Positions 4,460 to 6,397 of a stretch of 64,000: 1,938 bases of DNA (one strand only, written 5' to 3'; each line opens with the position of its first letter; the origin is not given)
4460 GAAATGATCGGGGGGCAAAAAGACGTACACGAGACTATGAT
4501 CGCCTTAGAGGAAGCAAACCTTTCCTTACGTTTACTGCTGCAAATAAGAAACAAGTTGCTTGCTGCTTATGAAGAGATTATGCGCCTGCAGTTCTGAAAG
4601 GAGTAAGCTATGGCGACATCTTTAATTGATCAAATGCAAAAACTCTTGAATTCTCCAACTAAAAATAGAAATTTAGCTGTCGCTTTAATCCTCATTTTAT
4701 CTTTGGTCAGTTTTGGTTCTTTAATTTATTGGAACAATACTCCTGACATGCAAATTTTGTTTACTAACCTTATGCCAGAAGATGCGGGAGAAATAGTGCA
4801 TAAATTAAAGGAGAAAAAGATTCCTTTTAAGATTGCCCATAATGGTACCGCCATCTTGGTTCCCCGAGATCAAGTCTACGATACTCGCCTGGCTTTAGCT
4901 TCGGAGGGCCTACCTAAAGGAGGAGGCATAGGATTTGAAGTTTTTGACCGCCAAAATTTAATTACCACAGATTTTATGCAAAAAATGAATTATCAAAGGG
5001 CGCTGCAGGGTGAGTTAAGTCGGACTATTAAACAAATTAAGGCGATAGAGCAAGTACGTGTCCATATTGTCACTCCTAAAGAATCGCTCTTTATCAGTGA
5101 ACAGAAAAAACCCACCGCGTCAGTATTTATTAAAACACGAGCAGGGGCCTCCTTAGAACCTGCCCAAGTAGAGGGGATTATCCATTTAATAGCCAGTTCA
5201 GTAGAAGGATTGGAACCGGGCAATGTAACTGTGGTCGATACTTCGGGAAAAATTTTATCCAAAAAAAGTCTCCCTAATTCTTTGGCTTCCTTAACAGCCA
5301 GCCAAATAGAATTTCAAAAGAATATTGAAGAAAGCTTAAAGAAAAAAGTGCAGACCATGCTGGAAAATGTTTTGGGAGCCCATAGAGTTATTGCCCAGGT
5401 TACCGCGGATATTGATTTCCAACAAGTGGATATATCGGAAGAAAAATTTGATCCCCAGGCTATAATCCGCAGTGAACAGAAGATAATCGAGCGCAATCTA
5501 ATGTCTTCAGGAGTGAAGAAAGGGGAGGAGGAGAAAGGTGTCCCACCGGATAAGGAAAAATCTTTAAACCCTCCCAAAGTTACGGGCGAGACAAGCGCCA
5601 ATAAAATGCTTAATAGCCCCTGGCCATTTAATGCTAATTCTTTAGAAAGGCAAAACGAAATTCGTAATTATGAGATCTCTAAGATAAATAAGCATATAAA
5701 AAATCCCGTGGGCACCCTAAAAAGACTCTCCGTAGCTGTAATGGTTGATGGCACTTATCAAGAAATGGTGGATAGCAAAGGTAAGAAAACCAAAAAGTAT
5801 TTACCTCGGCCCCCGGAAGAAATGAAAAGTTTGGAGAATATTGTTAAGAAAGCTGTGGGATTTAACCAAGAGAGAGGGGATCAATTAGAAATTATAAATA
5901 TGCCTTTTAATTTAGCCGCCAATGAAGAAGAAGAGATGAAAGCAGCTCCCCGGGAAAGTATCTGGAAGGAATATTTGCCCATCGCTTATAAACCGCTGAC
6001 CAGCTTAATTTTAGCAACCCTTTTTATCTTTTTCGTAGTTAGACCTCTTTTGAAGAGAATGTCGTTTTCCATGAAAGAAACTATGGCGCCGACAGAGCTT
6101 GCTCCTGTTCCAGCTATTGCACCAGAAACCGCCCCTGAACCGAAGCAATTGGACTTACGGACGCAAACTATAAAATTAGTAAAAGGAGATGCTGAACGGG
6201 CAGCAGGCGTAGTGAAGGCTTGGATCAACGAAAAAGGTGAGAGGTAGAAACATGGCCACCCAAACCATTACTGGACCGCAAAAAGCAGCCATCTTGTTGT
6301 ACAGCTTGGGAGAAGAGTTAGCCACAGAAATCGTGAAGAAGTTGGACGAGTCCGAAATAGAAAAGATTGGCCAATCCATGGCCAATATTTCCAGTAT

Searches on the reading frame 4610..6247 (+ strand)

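Call 74: search_protein_families(library=pfam, proteins=[window:4610-6247:+], max_evalue=0.00001)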
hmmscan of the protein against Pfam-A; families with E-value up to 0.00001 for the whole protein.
window:4610-6247:+ (545 aa): 2 families
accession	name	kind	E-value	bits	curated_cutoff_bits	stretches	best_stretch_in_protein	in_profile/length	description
PF01514.23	YscJ_FliF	-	7.7e-70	234.8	24.4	1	43-217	2-178/179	Secretory protein of YscJ/FliF family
PF08345.17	YscJ_FliF_C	-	3.3e-39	135.1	23.8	1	251-433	1-147/147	Flagellar M-ring protein C-terminal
